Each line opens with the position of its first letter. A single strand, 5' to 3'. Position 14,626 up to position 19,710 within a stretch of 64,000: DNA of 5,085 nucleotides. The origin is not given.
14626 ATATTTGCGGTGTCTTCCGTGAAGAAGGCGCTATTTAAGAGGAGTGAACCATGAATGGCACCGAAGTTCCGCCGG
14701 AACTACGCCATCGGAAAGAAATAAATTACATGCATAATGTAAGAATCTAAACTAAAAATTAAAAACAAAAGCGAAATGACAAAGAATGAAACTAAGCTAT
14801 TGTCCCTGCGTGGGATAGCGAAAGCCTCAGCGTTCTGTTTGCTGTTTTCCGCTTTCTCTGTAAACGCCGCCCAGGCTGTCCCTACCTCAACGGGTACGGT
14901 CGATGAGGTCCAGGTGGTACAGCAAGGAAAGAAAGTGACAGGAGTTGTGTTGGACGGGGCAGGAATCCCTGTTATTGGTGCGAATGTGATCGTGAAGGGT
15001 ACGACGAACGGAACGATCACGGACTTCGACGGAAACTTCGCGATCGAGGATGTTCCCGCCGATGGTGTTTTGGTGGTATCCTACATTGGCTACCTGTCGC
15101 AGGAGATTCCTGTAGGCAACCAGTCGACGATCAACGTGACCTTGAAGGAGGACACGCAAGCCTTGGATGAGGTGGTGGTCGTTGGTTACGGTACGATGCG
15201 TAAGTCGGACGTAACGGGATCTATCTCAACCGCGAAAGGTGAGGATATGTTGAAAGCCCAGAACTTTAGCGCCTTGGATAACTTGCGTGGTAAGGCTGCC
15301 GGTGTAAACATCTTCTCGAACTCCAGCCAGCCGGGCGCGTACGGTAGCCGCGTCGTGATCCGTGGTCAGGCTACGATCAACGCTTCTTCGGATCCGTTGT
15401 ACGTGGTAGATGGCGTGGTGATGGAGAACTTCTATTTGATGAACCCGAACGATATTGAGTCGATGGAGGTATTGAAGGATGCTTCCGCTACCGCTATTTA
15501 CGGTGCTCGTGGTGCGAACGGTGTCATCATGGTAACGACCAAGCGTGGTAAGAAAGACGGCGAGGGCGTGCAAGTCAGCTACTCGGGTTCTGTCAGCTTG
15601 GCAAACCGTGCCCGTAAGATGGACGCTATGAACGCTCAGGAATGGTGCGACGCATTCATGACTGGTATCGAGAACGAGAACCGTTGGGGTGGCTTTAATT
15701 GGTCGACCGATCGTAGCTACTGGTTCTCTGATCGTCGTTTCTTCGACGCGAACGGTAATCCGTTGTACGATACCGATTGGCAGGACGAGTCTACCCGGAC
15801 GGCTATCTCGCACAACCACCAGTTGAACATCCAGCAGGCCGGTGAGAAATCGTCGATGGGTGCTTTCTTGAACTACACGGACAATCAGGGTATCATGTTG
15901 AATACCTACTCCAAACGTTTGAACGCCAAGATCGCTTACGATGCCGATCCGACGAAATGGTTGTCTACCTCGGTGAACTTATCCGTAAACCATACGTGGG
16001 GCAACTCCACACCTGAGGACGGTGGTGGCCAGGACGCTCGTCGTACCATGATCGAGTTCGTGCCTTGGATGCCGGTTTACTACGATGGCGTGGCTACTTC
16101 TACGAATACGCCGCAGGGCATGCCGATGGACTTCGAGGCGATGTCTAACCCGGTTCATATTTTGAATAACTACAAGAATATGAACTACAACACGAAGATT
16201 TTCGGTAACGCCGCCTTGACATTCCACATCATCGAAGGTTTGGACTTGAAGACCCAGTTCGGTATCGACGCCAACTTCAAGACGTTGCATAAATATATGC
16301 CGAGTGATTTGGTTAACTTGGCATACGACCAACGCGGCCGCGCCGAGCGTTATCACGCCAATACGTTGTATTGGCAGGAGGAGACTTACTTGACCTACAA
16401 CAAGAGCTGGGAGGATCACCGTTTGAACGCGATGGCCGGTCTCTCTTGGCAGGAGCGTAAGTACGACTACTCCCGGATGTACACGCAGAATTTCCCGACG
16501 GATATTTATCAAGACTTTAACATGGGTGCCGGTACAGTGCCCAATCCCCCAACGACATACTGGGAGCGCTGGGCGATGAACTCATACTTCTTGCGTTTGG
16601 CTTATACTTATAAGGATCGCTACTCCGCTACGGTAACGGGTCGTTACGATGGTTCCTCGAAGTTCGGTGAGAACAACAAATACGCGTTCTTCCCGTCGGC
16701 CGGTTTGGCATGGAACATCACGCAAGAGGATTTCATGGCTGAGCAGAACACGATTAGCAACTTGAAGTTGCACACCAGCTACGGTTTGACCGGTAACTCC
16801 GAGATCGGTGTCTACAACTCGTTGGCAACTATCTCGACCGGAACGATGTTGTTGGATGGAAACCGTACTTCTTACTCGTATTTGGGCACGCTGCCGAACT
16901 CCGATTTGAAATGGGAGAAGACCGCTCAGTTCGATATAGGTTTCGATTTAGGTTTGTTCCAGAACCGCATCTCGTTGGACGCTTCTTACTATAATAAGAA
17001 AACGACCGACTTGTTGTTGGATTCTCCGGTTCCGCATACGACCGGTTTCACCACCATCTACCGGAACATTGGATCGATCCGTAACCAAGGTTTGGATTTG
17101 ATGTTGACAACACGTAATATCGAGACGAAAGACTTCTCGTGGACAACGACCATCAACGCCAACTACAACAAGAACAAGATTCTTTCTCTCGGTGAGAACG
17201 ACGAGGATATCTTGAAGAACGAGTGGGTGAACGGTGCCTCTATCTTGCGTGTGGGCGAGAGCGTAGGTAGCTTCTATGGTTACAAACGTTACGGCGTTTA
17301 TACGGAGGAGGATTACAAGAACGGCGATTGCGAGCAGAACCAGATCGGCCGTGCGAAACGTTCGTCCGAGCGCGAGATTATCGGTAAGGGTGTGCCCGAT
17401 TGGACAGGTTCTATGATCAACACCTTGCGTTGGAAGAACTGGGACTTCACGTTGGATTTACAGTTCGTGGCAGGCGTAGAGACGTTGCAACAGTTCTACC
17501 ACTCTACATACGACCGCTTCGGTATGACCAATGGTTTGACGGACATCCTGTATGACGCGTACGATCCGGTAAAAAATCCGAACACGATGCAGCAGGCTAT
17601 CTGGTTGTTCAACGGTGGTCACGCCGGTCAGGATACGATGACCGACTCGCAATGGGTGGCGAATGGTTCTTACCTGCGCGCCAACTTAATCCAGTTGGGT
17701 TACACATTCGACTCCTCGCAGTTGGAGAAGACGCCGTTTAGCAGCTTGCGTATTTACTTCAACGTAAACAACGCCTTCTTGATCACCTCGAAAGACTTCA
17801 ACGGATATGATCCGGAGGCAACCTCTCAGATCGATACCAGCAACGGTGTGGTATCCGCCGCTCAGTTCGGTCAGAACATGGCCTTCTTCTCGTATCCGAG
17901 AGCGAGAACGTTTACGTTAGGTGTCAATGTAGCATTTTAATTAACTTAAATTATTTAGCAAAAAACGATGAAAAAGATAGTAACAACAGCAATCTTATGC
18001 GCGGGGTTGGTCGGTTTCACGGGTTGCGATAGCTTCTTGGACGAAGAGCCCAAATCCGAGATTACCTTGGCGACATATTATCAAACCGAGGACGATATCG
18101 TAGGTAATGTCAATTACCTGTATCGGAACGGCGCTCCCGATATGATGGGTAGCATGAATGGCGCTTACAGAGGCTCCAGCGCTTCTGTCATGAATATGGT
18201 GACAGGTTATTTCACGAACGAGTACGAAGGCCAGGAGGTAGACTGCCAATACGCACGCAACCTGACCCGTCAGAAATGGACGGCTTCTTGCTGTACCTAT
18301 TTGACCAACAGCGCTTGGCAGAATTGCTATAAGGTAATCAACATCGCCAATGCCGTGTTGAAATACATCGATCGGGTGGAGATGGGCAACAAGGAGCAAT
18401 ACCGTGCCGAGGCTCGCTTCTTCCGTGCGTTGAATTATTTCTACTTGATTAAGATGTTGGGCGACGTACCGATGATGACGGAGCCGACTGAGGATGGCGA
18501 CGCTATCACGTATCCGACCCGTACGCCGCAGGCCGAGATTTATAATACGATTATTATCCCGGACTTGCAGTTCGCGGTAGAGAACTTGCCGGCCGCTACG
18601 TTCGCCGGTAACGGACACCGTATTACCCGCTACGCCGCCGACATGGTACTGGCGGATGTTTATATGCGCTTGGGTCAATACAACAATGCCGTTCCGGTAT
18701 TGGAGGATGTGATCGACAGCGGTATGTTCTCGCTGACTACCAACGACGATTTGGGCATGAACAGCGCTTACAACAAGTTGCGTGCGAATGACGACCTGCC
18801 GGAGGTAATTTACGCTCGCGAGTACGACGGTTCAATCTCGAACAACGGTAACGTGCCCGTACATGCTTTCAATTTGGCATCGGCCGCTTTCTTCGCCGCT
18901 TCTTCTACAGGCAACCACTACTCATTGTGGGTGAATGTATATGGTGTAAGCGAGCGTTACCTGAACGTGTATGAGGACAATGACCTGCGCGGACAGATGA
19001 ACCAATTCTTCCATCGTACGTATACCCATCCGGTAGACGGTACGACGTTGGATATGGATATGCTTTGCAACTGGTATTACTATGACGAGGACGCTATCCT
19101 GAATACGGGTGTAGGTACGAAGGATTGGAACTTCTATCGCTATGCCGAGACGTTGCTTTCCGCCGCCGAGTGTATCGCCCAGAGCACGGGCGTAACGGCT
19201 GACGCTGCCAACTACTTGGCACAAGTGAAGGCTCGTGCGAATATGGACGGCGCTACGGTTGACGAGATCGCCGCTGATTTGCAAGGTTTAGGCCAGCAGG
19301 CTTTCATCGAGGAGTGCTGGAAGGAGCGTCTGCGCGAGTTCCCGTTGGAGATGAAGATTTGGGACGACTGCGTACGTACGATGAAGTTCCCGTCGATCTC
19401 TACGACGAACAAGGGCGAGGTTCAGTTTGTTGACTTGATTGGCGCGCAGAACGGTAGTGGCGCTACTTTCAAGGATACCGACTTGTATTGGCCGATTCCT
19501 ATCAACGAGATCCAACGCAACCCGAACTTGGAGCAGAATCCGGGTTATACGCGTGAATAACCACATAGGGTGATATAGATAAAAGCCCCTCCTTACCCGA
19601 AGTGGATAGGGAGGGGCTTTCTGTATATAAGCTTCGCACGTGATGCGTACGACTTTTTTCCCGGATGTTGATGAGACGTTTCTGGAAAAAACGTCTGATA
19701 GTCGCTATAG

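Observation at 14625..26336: ~11.6 kb invertible two-way SusC/SusD switch bounded by Tsr0667-type recombination sites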

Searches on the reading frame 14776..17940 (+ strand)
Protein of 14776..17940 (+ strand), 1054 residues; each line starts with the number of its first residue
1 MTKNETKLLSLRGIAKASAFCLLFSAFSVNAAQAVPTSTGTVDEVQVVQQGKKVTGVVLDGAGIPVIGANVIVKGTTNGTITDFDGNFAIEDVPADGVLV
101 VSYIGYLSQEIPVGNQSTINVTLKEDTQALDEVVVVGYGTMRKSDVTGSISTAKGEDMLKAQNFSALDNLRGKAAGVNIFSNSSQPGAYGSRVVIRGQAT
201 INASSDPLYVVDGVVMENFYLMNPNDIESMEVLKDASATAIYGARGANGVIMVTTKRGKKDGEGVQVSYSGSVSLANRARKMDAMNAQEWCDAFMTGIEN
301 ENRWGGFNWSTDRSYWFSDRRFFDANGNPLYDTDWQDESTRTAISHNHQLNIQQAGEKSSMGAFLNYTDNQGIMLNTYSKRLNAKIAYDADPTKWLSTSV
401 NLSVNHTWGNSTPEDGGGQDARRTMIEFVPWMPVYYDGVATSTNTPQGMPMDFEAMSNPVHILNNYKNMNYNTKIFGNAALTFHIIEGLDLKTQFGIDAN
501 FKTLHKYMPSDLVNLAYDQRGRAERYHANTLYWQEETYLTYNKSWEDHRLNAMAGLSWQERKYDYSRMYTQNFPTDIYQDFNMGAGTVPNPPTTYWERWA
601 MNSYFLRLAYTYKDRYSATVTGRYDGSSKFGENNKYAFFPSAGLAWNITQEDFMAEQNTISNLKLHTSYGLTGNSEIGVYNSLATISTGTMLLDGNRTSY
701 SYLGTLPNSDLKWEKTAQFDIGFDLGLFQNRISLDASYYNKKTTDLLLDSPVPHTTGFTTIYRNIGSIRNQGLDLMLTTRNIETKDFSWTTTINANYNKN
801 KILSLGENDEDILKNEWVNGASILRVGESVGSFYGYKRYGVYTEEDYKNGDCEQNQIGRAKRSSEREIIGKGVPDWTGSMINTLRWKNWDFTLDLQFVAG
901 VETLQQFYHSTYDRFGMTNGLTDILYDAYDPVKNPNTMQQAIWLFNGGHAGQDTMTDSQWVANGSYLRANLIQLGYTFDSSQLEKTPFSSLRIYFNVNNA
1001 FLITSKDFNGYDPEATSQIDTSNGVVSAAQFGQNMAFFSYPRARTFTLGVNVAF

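Call 9: search_protein_families(library=pfam, proteins=[window:14776-17940:+])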
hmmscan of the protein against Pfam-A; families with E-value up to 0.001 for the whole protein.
window:14776-17940:+ (1054 aa): 4 families
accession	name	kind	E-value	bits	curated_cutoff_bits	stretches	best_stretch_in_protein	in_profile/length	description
PF00593.30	TonB_dep_Rec_b-barrel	-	2.6e-21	77.4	27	1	408-999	2-435/436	TonB dependent receptor-like, beta-barrel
PF13715.12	CarbopepD_reg_2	-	1.7e-19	70.1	32.2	1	54-135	1-88/88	CarboxypepD_reg-like domain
PF07715.20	Plug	-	2.6e-17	63.7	23.9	1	143-250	2-107/107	TonB-dependent Receptor Plug Domain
PF13620.12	CarboxypepD_reg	-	2.6e-12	47.4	32.3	1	54-124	2-82/82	Carboxypeptidase regulatory-like domain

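Call 80: find_encoding_contigs(protein=window:14776-17937:+, flank=1500, max_places=10)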
Protein window:14776-17937:+ (1054 aa): 9 contigs read that carry it; 2 places shown.
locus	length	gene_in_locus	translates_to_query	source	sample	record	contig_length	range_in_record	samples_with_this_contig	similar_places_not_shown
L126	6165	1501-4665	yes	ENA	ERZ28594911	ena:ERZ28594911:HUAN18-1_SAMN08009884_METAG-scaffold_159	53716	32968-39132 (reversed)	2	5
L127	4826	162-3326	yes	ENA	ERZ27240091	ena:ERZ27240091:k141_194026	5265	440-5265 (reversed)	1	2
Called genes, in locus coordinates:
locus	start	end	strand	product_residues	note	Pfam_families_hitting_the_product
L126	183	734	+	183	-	PF21349:RUBY_RBDX, PF00210:Ferritin (weak), PF02915:Rubrerythrin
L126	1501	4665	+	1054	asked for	PF13620:CarboxypepD_reg, PF13715:CarbopepD_reg_2, PF07715:Plug, PF00593:TonB_dep_Rec_b-barrel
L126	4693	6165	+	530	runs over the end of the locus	PF14322:SusD-like_3, PF07980:SusD_RagB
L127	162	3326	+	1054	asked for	PF13620:CarboxypepD_reg, PF13715:CarbopepD_reg_2, PF07715:Plug, PF00593:TonB_dep_Rec_b-barrel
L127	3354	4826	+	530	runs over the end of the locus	PF14322:SusD-like_3, PF07980:SusD_RagB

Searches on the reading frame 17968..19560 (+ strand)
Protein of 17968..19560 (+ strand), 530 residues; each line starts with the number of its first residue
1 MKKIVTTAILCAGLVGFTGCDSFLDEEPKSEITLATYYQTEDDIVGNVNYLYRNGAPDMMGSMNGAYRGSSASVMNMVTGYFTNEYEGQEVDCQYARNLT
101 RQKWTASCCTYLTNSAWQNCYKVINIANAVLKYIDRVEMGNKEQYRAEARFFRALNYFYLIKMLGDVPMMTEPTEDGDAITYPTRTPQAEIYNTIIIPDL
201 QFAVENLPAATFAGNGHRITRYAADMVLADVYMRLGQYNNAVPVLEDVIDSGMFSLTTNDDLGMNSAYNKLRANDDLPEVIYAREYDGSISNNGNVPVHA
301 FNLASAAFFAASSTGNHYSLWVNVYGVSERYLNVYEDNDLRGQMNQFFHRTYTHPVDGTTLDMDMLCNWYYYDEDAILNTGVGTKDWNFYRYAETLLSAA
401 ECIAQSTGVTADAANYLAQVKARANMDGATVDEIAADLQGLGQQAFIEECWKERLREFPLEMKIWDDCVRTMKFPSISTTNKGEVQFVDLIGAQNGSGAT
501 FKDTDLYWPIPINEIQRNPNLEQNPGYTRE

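Call 9: search_protein_families(library=pfam, proteins=[window:17968-19560:+])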
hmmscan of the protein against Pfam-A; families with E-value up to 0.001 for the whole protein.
window:17968-19560:+ (530 aa): 2 families
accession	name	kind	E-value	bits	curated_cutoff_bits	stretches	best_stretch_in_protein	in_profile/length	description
PF07980.17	SusD_RagB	-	7.7e-29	101.7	23.1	1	340-527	108-297/297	SusD family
PF14322.12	SusD-like_3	-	3.9e-20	73.3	27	1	23-232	2-190/191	Starch-binding associating with outer membrane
